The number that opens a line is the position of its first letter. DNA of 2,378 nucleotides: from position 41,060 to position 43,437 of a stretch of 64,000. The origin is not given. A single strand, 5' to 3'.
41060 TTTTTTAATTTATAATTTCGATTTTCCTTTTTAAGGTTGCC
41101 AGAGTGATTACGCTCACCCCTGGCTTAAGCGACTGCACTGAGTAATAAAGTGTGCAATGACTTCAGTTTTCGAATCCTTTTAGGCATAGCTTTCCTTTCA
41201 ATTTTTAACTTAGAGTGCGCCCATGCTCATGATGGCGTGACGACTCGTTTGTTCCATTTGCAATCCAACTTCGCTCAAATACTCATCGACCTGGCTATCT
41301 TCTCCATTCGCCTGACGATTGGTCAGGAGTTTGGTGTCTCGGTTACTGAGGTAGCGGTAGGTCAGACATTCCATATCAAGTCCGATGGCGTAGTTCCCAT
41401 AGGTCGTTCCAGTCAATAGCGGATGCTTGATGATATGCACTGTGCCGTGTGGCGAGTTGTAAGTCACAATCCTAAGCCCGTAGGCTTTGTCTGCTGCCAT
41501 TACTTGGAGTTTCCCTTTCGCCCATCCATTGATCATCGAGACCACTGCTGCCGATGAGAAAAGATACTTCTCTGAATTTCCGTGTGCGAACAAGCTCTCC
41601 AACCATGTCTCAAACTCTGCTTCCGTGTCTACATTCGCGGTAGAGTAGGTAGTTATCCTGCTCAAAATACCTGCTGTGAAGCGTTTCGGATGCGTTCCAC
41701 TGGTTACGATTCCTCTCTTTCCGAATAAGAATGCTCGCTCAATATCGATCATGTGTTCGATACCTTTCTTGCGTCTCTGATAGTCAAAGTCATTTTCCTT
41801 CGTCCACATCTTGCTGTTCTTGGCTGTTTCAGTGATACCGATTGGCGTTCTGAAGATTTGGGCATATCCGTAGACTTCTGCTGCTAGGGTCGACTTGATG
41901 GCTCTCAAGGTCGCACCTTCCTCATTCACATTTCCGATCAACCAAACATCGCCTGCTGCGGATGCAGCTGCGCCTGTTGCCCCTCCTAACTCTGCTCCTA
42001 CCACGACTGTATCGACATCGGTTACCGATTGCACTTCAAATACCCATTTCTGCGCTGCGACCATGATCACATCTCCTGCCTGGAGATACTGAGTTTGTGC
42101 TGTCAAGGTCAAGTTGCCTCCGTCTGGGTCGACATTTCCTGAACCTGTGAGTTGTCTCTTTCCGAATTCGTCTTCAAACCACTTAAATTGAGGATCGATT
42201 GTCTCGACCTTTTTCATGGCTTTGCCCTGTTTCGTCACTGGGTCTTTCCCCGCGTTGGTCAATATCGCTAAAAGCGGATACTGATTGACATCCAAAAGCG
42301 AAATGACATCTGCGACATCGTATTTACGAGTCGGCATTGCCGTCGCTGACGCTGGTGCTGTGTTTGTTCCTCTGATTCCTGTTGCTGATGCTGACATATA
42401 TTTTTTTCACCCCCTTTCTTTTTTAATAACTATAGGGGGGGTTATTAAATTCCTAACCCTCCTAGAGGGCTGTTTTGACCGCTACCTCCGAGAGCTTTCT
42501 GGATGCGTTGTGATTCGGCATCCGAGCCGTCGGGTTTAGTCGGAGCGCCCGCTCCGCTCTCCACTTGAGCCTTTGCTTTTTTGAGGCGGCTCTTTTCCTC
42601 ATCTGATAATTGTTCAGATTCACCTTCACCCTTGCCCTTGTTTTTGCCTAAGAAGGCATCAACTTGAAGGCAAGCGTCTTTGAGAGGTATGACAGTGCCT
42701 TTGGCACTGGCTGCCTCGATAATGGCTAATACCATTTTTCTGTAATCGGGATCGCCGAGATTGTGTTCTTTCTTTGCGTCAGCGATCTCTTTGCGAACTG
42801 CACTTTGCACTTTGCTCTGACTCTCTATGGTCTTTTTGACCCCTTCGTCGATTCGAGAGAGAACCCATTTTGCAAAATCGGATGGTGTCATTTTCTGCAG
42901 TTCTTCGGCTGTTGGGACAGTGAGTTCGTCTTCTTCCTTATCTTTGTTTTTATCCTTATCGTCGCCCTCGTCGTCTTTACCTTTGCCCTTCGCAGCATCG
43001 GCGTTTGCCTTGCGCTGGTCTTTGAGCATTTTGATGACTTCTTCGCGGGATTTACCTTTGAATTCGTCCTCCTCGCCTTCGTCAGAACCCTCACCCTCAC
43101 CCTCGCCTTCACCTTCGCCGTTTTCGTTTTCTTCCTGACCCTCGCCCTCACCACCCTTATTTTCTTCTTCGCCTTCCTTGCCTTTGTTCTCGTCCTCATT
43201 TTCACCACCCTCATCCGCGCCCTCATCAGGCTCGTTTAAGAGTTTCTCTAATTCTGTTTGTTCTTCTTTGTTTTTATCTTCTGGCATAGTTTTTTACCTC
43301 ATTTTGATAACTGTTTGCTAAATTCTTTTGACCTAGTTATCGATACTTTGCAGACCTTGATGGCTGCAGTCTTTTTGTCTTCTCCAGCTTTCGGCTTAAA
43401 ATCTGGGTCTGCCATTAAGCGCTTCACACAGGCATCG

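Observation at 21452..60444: Prophage of about 37.5 kb inserted into the middle of comM (Walker-B region), splitting the gene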

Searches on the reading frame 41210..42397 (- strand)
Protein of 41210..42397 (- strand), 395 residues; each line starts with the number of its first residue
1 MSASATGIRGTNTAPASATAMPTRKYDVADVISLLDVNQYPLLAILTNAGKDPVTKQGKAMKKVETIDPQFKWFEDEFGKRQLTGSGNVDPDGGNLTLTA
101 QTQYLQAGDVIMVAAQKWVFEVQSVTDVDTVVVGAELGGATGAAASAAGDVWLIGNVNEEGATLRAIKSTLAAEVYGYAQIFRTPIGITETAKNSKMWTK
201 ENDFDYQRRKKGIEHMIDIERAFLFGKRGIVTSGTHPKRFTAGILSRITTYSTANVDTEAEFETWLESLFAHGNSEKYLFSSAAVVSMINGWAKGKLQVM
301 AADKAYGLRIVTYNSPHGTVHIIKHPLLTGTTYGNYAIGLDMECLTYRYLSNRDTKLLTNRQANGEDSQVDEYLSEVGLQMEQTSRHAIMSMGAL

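Call 11: search_protein_families(library=pfam, proteins=[window:41210-42397:-], max_evalue=0.01)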
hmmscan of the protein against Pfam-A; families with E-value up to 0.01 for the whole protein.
window:41210-42397:- (395 aa): 1 family
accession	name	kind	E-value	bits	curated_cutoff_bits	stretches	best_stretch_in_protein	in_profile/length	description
PF17236.8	SU10_MCP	-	4.8e-41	141.6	24.1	1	25-390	11-288/292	SU10 major capsid protein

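Call 12: search_protein_families(library=phrogs, proteins=[window:41210-42397:-], max_evalue=0.001)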
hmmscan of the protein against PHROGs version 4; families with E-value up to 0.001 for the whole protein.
window:41210-42397:- (395 aa): 1 family
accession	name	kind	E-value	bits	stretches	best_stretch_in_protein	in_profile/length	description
phrog_1328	-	head and packaging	7.3e-32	112.2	1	25-389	21-302/583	major head protein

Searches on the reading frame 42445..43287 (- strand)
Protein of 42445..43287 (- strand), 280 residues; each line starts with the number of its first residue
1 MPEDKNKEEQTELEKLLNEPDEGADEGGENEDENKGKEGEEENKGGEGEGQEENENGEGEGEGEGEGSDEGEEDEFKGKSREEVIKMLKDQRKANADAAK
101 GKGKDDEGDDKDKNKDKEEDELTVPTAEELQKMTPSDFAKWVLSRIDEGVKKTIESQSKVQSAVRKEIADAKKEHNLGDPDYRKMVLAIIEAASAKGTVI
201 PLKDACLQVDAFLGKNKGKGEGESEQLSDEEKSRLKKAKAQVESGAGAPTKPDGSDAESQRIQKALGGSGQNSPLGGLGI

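Call 46: search_protein_families(library=phrogs, proteins=[window:42445-43287:-], max_evalue=0.001)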
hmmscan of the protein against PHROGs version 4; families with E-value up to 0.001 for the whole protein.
window:42445-43287:- (280 aa): 0 families

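Call 47: search_protein_families(library=pfam, proteins=[window:42445-43287:-], max_evalue=0.01)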
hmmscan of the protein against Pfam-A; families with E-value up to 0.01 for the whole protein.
window:42445-43287:- (280 aa): 0 families
